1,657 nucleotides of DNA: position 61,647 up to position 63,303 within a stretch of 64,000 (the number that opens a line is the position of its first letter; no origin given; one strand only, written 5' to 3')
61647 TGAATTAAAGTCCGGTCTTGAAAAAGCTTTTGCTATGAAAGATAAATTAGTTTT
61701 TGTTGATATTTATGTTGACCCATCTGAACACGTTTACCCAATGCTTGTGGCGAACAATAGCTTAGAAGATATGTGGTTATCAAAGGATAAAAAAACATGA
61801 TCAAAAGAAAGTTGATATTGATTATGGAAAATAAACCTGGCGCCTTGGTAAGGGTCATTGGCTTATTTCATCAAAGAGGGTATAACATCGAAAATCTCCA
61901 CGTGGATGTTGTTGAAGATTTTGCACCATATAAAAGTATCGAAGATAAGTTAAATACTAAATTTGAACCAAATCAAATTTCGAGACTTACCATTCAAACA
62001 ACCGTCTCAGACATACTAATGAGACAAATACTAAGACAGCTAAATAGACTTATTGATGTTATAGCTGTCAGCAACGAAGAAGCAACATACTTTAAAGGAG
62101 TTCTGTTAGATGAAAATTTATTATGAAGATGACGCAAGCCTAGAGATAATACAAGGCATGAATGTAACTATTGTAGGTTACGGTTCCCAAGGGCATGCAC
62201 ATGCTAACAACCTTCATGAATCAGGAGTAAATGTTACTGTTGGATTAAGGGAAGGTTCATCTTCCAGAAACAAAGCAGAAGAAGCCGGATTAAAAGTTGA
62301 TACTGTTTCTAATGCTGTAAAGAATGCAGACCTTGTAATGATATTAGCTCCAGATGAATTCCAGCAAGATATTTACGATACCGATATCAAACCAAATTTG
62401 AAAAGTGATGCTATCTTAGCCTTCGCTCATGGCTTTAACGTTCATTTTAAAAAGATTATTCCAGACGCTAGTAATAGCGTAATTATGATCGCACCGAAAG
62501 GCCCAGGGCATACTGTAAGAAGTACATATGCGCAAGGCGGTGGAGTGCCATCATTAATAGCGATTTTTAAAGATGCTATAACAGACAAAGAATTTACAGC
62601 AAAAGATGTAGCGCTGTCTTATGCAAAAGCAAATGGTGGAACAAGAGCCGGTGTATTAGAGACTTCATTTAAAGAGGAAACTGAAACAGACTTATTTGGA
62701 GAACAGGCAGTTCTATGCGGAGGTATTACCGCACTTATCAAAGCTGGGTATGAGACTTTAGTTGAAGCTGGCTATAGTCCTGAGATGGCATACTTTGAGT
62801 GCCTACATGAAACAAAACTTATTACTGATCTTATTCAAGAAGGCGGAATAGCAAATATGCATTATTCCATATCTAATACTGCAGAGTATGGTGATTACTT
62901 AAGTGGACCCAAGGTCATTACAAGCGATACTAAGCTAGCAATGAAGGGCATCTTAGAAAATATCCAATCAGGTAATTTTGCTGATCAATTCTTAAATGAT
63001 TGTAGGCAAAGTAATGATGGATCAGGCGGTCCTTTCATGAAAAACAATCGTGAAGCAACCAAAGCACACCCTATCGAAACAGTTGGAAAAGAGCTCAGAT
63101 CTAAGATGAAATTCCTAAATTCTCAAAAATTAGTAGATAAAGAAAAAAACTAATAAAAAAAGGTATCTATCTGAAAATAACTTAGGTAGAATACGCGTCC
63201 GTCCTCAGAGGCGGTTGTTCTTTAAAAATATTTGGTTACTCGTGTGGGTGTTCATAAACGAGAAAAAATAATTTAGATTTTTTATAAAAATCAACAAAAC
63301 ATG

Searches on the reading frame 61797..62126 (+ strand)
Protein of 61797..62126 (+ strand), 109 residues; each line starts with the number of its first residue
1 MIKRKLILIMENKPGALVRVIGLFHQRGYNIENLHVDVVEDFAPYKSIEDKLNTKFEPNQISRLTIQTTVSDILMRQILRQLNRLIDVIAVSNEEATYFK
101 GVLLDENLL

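Call 79: search_protein_families(library=pfam, proteins=[window:61797-62126:+], max_evalue=0.001)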
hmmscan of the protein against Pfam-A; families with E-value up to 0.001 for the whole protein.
window:61797-62126:+ (109 aa): 3 families
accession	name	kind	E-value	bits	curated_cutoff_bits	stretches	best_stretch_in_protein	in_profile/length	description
PF22629.2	ACT_AHAS_ss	-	3.2e-13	50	27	1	6-89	1-66/67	AHAS small subunit-like ACT domain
PF13710.12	ACT_5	-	2.8e-10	40.3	27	1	13-41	2-30/62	ACT domain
PF01842.31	ACT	-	5.4e-07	29.7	27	1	6-41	3-38/66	ACT domain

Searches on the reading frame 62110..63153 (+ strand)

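Call 79: search_protein_families(library=pfam, proteins=[window:62110-63153:+], max_evalue=0.001)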
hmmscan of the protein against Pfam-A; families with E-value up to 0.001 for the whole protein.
window:62110-63153:+ (347 aa): 6 families
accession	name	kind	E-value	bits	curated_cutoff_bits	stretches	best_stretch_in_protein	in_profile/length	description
PF07991.19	KARI_N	-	7.3e-68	227.7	20.6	1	14-181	2-165/165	Acetohydroxy acid isomeroreductase, NADPH-binding domain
PF01450.25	KARI_C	-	7.1e-59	198.7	29.1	1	187-334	1-143/144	Ketol-acid reductoisomerase, C-terminal domain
PF02826.25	2-Hacid_dh_C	-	1e-06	28.7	25.1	1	12-101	32-121/178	D-isomer specific 2-hydroxyacid dehydrogenase, NAD binding domain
PF03807.23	F420_oxidored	-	9.3e-06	26.6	21.6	1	19-84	2-71/94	NADP oxidoreductase coenzyme F420-dependent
PF03446.21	NAD_binding_2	-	0.00023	21.6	21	1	19-103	2-89/161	NAD binding domain of 6-phosphogluconate dehydrogenase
PF00670.27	AdoHcyase_NAD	-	0.00024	21.7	27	1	13-106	20-109/162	S-adenosyl-L-homocysteine hydrolase, NAD binding domain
